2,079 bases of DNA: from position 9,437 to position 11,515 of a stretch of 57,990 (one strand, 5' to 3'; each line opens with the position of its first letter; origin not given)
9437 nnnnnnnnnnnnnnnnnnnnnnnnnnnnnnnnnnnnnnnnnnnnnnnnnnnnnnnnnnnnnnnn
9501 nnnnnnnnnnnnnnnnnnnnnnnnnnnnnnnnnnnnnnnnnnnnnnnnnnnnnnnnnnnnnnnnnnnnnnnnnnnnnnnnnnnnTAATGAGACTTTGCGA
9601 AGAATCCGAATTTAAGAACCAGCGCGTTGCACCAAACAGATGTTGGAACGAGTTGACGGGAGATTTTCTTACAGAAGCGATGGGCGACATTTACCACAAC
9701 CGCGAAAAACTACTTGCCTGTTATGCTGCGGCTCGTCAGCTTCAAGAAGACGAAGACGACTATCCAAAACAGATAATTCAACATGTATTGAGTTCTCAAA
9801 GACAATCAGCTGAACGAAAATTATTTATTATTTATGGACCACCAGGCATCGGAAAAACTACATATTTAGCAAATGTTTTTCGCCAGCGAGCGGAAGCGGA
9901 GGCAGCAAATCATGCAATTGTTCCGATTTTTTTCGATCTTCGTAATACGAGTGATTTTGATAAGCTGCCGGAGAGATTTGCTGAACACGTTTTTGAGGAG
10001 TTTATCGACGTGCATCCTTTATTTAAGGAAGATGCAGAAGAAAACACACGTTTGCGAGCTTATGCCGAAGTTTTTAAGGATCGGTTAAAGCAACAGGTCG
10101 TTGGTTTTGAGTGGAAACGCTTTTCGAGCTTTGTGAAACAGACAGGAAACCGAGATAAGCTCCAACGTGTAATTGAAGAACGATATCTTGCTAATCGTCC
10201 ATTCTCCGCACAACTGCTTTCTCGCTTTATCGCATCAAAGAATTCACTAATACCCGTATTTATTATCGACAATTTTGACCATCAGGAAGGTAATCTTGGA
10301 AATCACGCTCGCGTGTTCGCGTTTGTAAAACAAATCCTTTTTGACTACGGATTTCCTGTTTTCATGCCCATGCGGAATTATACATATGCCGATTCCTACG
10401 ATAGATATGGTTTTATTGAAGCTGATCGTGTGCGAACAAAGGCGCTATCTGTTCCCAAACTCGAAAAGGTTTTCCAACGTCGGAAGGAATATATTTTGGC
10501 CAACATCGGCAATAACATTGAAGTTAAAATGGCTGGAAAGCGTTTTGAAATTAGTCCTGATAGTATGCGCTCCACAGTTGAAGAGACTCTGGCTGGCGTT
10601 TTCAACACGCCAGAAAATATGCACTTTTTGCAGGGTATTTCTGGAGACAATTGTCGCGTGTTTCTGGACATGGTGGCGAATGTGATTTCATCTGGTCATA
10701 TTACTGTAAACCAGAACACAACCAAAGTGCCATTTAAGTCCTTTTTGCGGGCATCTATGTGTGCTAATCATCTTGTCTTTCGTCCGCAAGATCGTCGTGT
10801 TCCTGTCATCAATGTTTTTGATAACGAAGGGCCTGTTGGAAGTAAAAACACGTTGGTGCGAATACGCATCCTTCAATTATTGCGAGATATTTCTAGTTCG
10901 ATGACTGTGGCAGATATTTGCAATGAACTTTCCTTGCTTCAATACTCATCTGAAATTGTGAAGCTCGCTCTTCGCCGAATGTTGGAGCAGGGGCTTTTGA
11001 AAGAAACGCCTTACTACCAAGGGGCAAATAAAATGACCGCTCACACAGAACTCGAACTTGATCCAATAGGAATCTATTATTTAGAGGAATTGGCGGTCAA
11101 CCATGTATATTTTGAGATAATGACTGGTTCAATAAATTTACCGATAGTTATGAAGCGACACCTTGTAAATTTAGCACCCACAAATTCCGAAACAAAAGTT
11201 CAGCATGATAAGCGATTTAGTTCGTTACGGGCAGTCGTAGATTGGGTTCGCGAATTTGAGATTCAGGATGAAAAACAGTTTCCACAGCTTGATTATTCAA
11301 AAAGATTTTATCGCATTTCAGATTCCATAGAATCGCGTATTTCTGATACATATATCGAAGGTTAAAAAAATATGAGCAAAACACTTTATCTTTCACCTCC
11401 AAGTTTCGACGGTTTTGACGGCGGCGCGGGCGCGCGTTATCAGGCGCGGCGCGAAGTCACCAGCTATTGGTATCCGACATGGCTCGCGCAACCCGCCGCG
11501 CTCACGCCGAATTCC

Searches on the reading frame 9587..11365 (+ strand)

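Call 99: search_protein_families(library=padloc, proteins=[window:9587-11365:+], max_evalue=0.001)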
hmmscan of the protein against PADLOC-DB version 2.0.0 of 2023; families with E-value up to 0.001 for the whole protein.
window:9587-11365:+ (592 aa): 1 family
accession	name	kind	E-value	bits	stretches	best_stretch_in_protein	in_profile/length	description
PDLC03920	MkoA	-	0.00026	17.4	1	58-105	618-659/1112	-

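Call 100: search_protein_families(library=pfam, proteins=[window:9587-11365:+], max_evalue=0.001)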
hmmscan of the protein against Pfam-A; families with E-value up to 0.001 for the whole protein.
window:9587-11365:+ (592 aa): 4 families
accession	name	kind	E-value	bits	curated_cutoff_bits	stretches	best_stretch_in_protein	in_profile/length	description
PF13401.12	AAA_22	-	1.3e-05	26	27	1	76-233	4-96/130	AAA domain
PF05729.18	NACHT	-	4.6e-05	23.7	26.7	1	80-162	3-72/167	NACHT domain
PF13191.12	AAA_16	-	7.4e-05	23.7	32.6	1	65-231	13-142/167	AAA ATPase domain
PF24883.2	NPHP3_N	-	0.00056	20.6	24.8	0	71-122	16-64/164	Nephrocystin 3, N-terminal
